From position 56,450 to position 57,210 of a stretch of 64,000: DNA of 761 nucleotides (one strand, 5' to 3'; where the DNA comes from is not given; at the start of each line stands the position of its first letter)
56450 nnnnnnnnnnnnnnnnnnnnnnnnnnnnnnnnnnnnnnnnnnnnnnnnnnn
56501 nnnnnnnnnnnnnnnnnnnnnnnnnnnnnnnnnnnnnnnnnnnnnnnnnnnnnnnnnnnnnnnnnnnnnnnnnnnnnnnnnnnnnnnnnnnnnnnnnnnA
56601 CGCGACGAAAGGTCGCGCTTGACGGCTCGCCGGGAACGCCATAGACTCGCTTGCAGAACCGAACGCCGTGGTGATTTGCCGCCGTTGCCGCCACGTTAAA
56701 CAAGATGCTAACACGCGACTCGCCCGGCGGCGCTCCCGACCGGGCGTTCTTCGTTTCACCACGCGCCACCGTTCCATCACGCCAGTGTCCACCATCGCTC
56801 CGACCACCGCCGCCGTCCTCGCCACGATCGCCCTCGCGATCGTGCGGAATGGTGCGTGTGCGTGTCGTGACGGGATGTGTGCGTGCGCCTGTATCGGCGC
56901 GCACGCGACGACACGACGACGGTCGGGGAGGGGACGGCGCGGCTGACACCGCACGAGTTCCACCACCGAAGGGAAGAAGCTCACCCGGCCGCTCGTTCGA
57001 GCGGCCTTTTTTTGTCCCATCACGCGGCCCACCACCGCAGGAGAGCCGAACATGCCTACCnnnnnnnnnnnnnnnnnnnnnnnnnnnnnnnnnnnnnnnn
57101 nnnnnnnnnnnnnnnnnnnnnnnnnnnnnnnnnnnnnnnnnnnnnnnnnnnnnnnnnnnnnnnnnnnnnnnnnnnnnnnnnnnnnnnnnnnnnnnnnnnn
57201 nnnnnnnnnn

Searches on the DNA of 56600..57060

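Call 34: search_rna_families(source=window, start=56600, end=57060, threshold=evalue, max_evalue=10)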
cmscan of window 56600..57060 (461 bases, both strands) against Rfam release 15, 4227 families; matches with E-value up to 10: 4.
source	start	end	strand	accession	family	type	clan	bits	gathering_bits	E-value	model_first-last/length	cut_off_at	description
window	56658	56728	+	RF00521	SAM_alpha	Cis-reg; riboswitch;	-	38.8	36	2.4e-07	1-79/79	no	Alpha-proteobacteria SAM riboswitch aptamer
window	56875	57012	+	RF02883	BcKCsr2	Gene; sRNA;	-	17.7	40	0.099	1-129/129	no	Burkholderia sRNA 2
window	56969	57013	+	RF02654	MicL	Gene; sRNA;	-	15.9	56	0.029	1-308/308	no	MicL sRNA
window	56971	57012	+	RF01388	isrD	Gene; sRNA;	-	14.3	37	3.8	1-51/51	no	isrD Hfq binding RNA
